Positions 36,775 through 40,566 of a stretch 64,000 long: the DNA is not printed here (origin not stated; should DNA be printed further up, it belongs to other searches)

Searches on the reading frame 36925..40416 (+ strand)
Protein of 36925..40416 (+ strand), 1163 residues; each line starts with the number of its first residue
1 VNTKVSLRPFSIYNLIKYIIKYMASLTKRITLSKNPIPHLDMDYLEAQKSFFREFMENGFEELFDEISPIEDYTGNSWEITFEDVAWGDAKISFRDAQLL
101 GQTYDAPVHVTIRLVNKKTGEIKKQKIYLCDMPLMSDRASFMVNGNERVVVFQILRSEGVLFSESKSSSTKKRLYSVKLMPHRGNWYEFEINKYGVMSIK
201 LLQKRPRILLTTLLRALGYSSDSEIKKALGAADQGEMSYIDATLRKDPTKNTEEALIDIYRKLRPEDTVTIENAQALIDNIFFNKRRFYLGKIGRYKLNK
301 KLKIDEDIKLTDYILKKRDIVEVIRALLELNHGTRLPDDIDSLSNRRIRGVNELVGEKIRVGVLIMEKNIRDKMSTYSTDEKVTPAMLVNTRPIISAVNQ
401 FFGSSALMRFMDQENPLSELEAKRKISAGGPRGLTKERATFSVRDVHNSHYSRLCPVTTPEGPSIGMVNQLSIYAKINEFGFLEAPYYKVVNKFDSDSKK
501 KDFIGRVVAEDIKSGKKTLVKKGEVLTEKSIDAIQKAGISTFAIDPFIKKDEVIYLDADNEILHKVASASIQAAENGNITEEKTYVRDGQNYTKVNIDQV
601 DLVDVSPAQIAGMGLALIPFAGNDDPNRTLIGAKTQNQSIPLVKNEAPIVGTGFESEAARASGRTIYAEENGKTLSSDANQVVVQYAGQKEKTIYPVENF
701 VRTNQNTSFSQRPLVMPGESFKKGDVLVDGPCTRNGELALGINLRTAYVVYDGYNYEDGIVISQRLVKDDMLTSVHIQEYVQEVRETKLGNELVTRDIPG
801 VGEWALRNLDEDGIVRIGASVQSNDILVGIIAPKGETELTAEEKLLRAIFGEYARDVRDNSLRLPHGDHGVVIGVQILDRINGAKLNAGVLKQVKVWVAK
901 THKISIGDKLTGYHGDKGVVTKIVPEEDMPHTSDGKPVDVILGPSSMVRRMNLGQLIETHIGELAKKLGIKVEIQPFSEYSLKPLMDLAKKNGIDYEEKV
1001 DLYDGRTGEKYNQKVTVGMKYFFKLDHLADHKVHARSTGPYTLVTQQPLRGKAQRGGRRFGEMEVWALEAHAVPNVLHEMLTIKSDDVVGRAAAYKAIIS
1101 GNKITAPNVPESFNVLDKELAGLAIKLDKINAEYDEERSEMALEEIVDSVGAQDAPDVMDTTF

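Call 10: search_protein_families(library=pfam, proteins=[window:36925-40416:+], max_evalue=0.001)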
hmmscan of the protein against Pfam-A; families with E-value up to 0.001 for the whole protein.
window:36925-40416:+ (1163 aa): 6 families
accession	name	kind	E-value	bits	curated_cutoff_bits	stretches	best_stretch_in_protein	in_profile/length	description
PF00562.33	RNA_pol_Rpb2_6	-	1.8e-107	360.2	23.4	1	669-1054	3-373/373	RNA polymerase Rpb2, domain 6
PF04561.19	RNA_pol_Rpb2_2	-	8.3e-30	104.3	21.7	1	156-349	1-190/190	RNA polymerase Rpb2, domain 2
PF04565.21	RNA_pol_Rpb2_3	-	3.6e-22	78.7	21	1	410-477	2-68/68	RNA polymerase Rpb2, domain 3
PF04560.25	RNA_pol_Rpb2_7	-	6.4e-20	71.8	32.1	1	1056-1128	1-83/87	RNA polymerase Rpb2, domain 7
PF10385.14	RNA_pol_Rpb2_45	-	1e-12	48.4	28.2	1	550-606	10-66/66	RNA polymerase beta subunit external 1 domain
PF04563.20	RNA_pol_Rpb2_1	-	1.2e-08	35.2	28.2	1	89-394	62-201/203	RNA polymerase beta subunit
